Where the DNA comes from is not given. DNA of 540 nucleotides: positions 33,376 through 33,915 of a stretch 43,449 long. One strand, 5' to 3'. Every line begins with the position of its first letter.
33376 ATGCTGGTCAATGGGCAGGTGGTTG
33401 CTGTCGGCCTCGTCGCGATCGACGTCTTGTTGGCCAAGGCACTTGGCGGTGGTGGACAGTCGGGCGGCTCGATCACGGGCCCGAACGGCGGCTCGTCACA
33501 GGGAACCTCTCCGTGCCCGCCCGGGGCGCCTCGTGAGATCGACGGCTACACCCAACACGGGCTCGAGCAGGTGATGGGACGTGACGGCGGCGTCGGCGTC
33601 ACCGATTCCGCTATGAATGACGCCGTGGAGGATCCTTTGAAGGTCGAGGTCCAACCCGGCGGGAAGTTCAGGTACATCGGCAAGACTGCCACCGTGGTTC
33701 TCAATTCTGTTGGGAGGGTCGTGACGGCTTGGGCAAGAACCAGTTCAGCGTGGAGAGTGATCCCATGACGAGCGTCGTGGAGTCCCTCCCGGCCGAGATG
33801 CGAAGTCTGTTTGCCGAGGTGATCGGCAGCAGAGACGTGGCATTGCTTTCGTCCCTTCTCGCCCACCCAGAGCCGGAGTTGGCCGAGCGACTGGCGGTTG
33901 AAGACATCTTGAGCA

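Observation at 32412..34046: Esx-like helper, WXG-headed polymorphic toxin and overlapping immunity gene, with a compositional break at the toxin-domain boundary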

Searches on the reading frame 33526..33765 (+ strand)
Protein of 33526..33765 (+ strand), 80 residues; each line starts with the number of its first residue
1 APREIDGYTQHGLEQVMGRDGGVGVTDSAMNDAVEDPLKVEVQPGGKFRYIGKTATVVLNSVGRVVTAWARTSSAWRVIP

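Call 9: search_protein_families(library=pfam, proteins=[window:33526-33765:+], max_evalue=10)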
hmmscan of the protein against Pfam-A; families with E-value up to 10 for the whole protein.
seq(80 aa): 0 families

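Call 10: search_solved_structures(query=window:33526-33765:+, max_evalue=10, show_alignments=3)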
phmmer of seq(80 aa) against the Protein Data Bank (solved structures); distinct sequences matched with E-value up to 10: 2.
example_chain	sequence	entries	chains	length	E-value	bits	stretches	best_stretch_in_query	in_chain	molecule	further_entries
5boe_A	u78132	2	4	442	0.2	15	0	38-66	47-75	Enolase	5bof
1w07_A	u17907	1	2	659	0.71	13.2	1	7-51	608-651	ACYL-COA OXIDASE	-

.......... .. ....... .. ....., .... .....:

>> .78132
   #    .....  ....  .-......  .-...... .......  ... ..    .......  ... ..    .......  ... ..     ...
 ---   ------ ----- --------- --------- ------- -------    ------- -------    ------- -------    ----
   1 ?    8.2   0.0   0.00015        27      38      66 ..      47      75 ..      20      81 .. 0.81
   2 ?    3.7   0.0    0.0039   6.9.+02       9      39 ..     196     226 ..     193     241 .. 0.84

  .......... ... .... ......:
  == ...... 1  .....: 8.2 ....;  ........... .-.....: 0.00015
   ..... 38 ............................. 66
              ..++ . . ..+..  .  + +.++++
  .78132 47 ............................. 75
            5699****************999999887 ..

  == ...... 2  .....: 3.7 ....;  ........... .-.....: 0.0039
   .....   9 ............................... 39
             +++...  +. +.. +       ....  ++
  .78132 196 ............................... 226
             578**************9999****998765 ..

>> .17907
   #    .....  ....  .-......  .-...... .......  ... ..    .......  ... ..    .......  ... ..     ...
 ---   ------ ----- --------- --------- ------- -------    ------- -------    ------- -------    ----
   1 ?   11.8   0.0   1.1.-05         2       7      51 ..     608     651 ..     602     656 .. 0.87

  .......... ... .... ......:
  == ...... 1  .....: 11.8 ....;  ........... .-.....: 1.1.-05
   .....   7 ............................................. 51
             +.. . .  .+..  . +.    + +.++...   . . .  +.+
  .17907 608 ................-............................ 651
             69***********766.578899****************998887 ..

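Call 12: find_homologous_proteins(query=window:33526-33765:+, max_evalue=0.01)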
Query seq(80 aa) (80 aa): 3 proteins with E <= 0.01 among 3 candidates.
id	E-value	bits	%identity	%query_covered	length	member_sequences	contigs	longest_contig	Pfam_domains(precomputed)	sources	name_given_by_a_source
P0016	4.6e-42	159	91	100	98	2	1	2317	-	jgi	jgi:filamentous hemagglutinin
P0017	4.3e-19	86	62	93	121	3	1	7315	-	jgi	jgi:hypothetical protein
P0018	1.6e-13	68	62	78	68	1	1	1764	-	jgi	jgi:hypothetical protein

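Call 23: search_protein_representatives(alignment_id=A1)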
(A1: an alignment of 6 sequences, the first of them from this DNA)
Query: 6 sequences, 80 profile positions. Proteins with E-value up to 0.001 (for the whole library): 1191; up to 1e-10: 710; up to 1e-30: 4. The best 150 are listed.
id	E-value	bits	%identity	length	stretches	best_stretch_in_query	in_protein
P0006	1.9e-44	165.3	-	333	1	1-80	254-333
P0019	3.6e-34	132.4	-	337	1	1-78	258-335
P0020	2.0e-31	123.6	-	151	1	1-78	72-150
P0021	6.9e-31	121.9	-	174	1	2-80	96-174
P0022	1.4e-30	120.9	-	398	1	1-78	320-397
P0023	2.1e-30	120.3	-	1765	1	3-80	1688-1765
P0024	3.2e-30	119.7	-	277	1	2-80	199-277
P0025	1.2e-29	117.9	-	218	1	2-77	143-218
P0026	1.3e-29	117.8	-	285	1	2-80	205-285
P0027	1.4e-29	117.7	-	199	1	2-80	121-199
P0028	1.8e-29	117.3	-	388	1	1-79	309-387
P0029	3.2e-29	116.5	-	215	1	1-80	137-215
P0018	3.2e-29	116.5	-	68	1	16-78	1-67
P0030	6.1e-29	115.6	-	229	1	2-79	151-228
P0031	9.2e-29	115.1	-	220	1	1-78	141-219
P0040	2.9e-26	107.1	-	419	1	1-78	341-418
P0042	4.2e-26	106.5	-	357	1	1-77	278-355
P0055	2.7e-24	100.8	-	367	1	1-78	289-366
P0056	2.8e-24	100.7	-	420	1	2-78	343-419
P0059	3.7e-24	100.3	-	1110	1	4-79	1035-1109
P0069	1.2e-23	98.6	-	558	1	4-78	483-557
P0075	2.1e-23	97.9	-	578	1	1-78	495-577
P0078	2.6e-23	97.6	-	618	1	2-78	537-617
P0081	3.1e-23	97.4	-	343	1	1-78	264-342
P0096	1.2e-22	95.4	-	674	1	4-78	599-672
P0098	1.6e-22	95.0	-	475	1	1-78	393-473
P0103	3.0e-22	94.2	-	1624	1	4-79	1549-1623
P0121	9.2e-22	92.6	-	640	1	9-78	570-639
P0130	1.2e-21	92.2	-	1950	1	2-79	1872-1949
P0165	8.7e-21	89.5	-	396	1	1-78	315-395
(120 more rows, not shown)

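Call 24: search_protein_families(library=pfam, proteins=[P0023, P0059, P0103, P0130, P0096, P0078, P0121, P0075, P0069], max_evalue=0.01)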
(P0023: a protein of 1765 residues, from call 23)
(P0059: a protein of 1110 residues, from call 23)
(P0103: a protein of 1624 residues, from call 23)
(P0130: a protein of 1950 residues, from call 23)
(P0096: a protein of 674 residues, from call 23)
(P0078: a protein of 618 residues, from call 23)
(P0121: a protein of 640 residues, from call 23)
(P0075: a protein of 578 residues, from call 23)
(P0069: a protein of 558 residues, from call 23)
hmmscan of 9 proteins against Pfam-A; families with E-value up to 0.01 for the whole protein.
P0023 (1765 aa): 5 families
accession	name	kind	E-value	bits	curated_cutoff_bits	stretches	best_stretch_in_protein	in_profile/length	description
PF25390.1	WD40_RLD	-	1.9e-121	406.2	150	3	864-1168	43-362/363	RCC1-like domain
PF00415.24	RCC1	-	8.6e-77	254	21.7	8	870-918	1-49/50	Regulator of chromosome condensation (RCC1) repeat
PF13540.12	RCC1_2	-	3.5e-46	154.3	22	7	1157-1186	1-30/30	Regulator of chromosome condensation (RCC1) repeat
PF05593.20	RHS_repeat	-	4.1e-38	129.5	22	6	88-122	1-34/38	RHS Repeat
PF25384.1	Alsin_RLD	-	1.7e-13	51.1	100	2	1112-1193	233-313/405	Alsin RCC1-like domain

P0059 (1110 aa): 1 family
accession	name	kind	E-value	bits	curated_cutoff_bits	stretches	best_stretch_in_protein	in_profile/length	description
PF05593.20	RHS_repeat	-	1.9e-06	28.5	22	0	463-489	1-27/38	RHS Repeat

P0103 (1624 aa): 2 families
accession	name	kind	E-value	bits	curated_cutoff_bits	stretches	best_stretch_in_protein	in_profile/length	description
PF05593.20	RHS_repeat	-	2e-17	63.5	22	1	778-811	1-33/38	RHS Repeat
PF14449.11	PT-TG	-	1.8e-09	37.9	23.5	1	1496-1557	4-62/68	Pre-toxin TG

P0130 (1950 aa): 1 family
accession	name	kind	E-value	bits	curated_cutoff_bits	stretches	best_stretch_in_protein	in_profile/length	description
PF05593.20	RHS_repeat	-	1.4e-14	54.5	22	0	838-875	7-34/38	RHS Repeat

P0096 (674 aa): 0 families

P0078 (618 aa): 0 families

P0121 (640 aa): 1 family
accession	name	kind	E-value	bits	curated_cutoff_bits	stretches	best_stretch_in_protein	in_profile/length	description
PF05593.20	RHS_repeat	-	0.00049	20.9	22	1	296-331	1-38/38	RHS Repeat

P0075 (578 aa): 0 families

P0069 (558 aa): 0 families

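Call 30: search_solved_structures(query=A4, max_evalue=10, show_alignments=3)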
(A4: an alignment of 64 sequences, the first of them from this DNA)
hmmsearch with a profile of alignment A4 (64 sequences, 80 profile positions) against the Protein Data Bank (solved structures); distinct sequences matched with E-value up to 10: 1.
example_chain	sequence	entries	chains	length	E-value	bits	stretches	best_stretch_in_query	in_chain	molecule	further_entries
3w0d_A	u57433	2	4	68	0.46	13.4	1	28-70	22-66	Elastase inhibitor AFUEI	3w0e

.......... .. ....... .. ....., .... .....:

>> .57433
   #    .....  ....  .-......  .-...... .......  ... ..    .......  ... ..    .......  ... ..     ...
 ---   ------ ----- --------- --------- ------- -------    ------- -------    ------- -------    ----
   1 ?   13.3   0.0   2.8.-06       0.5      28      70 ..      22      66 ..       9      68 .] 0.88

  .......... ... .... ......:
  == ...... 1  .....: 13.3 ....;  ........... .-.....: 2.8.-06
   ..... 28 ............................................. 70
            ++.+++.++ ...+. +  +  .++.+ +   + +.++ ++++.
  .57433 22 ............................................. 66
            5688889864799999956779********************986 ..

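Call 33: predict_structure(alignment_id=A4)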
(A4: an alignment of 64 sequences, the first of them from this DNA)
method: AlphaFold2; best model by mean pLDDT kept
length: 80 residues; sequences in the alignment: 64
mean_pLDDT: 89.3   pTM: 0.78
mean pLDDT of the five models: 89.3, 88.5, 87.3, 85.2, 84.1
residues with pLDDT >= 90: 55; 70-90: 21; 50-70: 4; < 50: 0
segments of 3 or more residues with pLDDT < 50: none
pLDDT, mean of each block of 10 residues (from residue 1): 89 78 85 95 94 95 93 85
secondary structure, 60 per line:
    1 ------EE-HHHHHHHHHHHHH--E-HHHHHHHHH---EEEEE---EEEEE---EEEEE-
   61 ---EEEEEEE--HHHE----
elements in order: H10-22 H27-35 E39-43 E47-51 E55-59 E64-70

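Call 36: fold_search(model_id=the predicted structure, library=pdb)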
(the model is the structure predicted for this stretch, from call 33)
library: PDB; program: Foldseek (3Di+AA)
matches with E <= 10: 1201; with E <= 0.001: 0
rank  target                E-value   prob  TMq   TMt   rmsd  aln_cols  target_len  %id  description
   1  8wa0_C                1.4e-01  0.99  0.41  0.05   1.4        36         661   22  The cryo-EM structure of the Nicotiana tabacum PEP-PAP-TEC1 (released 2024-03-13)
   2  5i4q_A                1.4e-01  0.93  0.49  0.45   4.2        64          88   22  Contact-dependent inhibition system from Escherichia coli NC101 - ternary CdiA/CdiI/EF-Tu complex (domains 2 and 3) (released 2017-06-28)
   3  5i4r_E                1.5e-01  0.87  0.46  0.44   3.8        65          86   23  Contact-dependent inhibition system from Escherichia coli NC101 - ternary CdiA/CdiI/EF-Tu complex (trypsin-modified) (released 2017-06-28)
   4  5i4r_A                1.5e-01  0.87  0.46  0.43   3.8        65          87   23  Contact-dependent inhibition system from Escherichia coli NC101 - ternary CdiA/CdiI/EF-Tu complex (trypsin-modified) (released 2017-06-28)
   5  8wa1_C                1.7e-01  0.99  0.42  0.05   1.3        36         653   22  The cryo-EM structure of the Nicotiana tabacum PEP-PAP-TEC2 (released 2024-03-13)
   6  8hmf_D                2.0e-01  0.97  0.43  0.03   2.1        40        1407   18  head module state 2 of Tetrahymena IFT-A (released 2023-06-14)
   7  8qma_T                2.4e-01  0.96  0.38  0.06   1.9        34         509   15  Structure of the plastid-encoded RNA polymerase complex (PEP) from Sinapis alba (released 2024-03-06)
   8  9dvs_D                2.5e-01  0.98  0.44  0.06   1.2        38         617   13  CryoEM structure of Syn7942 RNAP-SigA holoenzyme (released 2025-10-15)
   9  8w9z_C                2.7e-01  0.97  0.41  0.06   1.3        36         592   22  The cryo-EM structure of the Nicotiana tabacum PEP-PAP (released 2024-03-13)
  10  1tfk_A                2.7e-01  0.82  0.42  0.37   4.7        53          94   17  Ribonuclease from Escherichia coli complexed with its inhibtor protein (released 2005-03-01)
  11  1tfo_A                3.0e-01  0.77  0.42  0.34   4.6        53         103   17  Ribonuclease from Escherichia coli complexed with its inhibitor protein (released 2005-03-01)
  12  8ey4_A                3.2e-01  0.91  0.44  0.40   2.3        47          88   19  Contact-dependent growth inhibition toxin-immunity protein complex from E. coli O32:H37 (released 2023-11-08)
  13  9a4d_B                3.4e-01  0.15  0.24  0.14  12.8        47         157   23  Integrative model of ACKA-BCP by crosslinking MS and deep learning (released 2024-09-18)
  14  3mkq_E                3.7e-01  0.85  0.40  0.04   6.4        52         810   17  Crystal structure of yeast alpha/betaprime-COP subcomplex of the COPI vesicular coat (released 2010-07-14)
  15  8r5o_D                4.1e-01  0.75  0.32  0.05   2.8        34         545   18  Plastid-encoded RNA polymerase (released 2024-03-13)
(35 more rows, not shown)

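Call 46: search_dna_similar(query=window:33526-33765:+, collection=plasmids, mode=protein, max_evalue=0.001, max_rows=25)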
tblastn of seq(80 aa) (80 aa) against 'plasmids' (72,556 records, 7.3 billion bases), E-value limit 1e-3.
Records with a match: 3; places in all: 3; records where one place covers at least 80% of the query: 3.
Best place of each record, by identity: <60% 3.
By first word of the organism name: Pannonibacter 1; Hymenobacter 1; Neorhizobium 1.
By predicted mobility (MOB-suite, as given by PLSDB): non-mobilizable 3.
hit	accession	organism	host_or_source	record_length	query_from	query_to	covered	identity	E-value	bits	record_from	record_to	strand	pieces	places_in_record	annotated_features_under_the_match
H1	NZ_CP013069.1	Pannonibacter phragmitetus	Homo sapiens,blood, liver abscess ...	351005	2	71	88%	47.9%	3e-11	64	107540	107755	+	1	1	hemagglutinin repeat-containing protein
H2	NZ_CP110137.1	Hymenobacter sp. YIM 151858-1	whole organism,soil sample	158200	5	71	84%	49.3%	7e-13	69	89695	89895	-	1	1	DUF6443 domain-containing protein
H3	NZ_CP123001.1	Neorhizobium petrolearium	single cell,petroleum contaminated soil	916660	3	71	86%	39.1%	8e-7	51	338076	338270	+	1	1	RHS repeat-associated core domain-containing protein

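Call 47: search_dna_similar(query=window:33526-33765:+, collection=phages, mode=protein, max_evalue=0.001, max_rows=25)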
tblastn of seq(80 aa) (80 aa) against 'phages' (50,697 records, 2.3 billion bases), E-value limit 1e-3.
No match.

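Call 48: get_annotated_region(hit=H1, flank=1500)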
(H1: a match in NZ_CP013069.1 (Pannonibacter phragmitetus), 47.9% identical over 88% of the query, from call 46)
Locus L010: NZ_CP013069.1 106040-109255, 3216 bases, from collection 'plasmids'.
description: Pannonibacter phragmitetus strain 31801 plasmid p.p-1, complete sequence
organism: Pannonibacter phragmitetus (NCBI taxid 121719)
taxonomy: Bacteria; Pseudomonadota; Alphaproteobacteria; Hyphomicrobiales; Stappiaceae; Pannonibacter; Pannonibacter phragmitetus
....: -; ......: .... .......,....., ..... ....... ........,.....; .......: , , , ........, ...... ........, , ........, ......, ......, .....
typing (MOB-suite, as given by PLSDB): non-mobilizable; replicon rep_cluster_353
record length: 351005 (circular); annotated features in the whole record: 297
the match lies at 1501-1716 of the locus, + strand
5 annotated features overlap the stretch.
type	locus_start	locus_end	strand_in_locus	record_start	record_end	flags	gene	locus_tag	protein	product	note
CDS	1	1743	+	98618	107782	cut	-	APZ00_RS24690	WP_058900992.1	hemagglutinin repeat-containing protein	-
CDS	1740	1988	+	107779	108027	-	-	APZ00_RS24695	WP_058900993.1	hypothetical protein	-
CDS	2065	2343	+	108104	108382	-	-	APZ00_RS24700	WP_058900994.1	hypothetical protein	-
CDS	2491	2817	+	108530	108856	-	-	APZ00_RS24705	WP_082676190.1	contact-dependent growth inhibition system immunity protein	-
CDS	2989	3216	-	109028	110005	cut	-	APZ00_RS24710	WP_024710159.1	AAA family ATPase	-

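Call 49: get_annotated_region(hit=H2, flank=1500)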
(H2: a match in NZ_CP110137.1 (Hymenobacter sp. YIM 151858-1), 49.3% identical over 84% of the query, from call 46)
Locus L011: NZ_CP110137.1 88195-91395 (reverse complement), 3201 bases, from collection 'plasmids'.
description: Hymenobacter sp. YIM 151858-1 plasmid unnamed1
organism: Hymenobacter sp. YIM 151858-1 (NCBI taxid 2987688)
taxonomy: Bacteria; Bacteroidota; Cytophagia; Cytophagales; Hymenobacteraceae; Hymenobacter; Hymenobacter sp. YIM 151858-1
host: -; source: whole organism,soil sample; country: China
typing (MOB-suite, as given by PLSDB): non-mobilizable
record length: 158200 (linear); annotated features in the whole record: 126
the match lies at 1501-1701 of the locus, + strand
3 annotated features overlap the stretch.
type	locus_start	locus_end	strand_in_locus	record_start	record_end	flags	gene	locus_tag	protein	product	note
CDS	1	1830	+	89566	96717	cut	-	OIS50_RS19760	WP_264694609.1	DUF6443 domain-containing protein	-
CDS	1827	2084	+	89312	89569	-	-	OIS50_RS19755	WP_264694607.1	hypothetical protein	-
CDS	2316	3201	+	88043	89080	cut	-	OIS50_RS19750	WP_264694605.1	RHS repeat-associated core domain-containing protein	-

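Call 56: search_protein_families(library=pfam, alignment_id=A4, max_evalue=10)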
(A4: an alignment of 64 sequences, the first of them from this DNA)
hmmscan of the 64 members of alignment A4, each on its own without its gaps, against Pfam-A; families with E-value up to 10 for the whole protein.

A. member 1, seq(80 aa): 0 families

B. families by the number of members that match (of 64 scanned): 21 families
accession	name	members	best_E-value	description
PF04478.17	Mid2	4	0.013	Mid2 like cell wall stress sensor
PF01645.23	Glu_synthase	2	0.0026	Conserved region in glutamate synthase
PF07311.17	Dodecin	2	0.018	Dodecin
PF13540.12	RCC1_2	2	0.027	Regulator of chromosome condensation (RCC1) repeat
PF12042.13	RP1-2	1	0.0057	Tubuliform egg casing silk strands structural domain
PF25390.1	WD40_RLD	1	0.033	RCC1-like domain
PF10648.15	Gmad2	1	0.034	Immunoglobulin-like domain of bacterial spore germination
PF04627.18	ATP-synt_Eps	1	0.041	Mitochondrial ATP synthase epsilon chain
PF22701.2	Mala_s_1-like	1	0.053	Mal s 1 allergenic protein-like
PF18790.7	KfrB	1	0.091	KfrB Domain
PF11720.13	Inhibitor_I78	1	0.1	Peptidase inhibitor I78 family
PF11533.15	AtzH-like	1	0.11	AtzH-like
PF20132.4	DUF6522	1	0.12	Family of unknown function (DUF6522)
PF23053.1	UBA_N4BP1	1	0.13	N4BP1, UBA-like domain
PF05480.16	PSMbeta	1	0.13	Phenol-soluble modulin beta protein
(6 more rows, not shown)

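Call 85: fold_search(model_id=the predicted structure, library=viral)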
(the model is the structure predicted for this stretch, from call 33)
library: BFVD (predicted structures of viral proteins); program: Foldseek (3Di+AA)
matches with E <= 10: 1295; with E <= 0.001: 0
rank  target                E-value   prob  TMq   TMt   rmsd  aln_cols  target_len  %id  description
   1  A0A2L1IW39            2.0e-03  1.00  0.67  0.45   2.4        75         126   20  Uncharacterized protein [Streptomyces phage BillNye]
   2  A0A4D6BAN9            4.4e-03  1.00  0.61  0.17   3.7        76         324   24  (no name in the UniProt tables at hand)
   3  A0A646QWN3            6.0e-03  1.00  0.63  0.71   2.9        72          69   22  (no name in the UniProt tables at hand)
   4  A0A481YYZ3            7.3e-03  1.00  0.58  0.06   3.8        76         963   21  Putative hemagglutinin [Mimivirus LCMiAC01]
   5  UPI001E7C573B         7.7e-03  1.00  0.69  0.69   3.0        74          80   18  (no name look-up for this kind of identifier)
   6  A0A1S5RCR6            2.7e-02  0.99  0.53  0.28   3.8        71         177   13  Uncharacterized protein [Lactobacillus phage P1]
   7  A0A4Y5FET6            5.0e-02  0.94  0.47  0.23   6.4        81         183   17  Uncharacterized protein [Lactobacillus phage 3-521]
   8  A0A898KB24            6.4e-02  0.94  0.51  0.26   5.7        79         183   15  (no name in the UniProt tables at hand)
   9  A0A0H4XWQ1            8.2e-02  0.97  0.40  0.21   4.6        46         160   22  Uncharacterized protein [Salmon gill poxvirus]
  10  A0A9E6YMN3            1.0e-01  0.95  0.41  0.41   4.3        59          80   14  Lipoprotein SmpA/OmlA domain-containing protein [Pseudomonas phage PP9W2]
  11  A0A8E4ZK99            1.1e-01  0.87  0.40  0.40   5.6        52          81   15  Lipoprotein [Winogradskyella phage Peternella_1]
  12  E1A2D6                1.2e-01  0.72  0.45  0.37   6.6        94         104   11  Uncharacterized protein [Aeromonas phage phiAS5]
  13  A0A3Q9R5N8            1.2e-01  0.51  0.33  0.26   9.8        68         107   15  (no name in the UniProt tables at hand)
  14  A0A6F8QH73            1.3e-01  0.97  0.42  0.04   2.5        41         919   20  (no name in the UniProt tables at hand)
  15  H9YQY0                1.3e-01  0.77  0.46  0.40   4.3        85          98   16  (no name in the UniProt tables at hand)
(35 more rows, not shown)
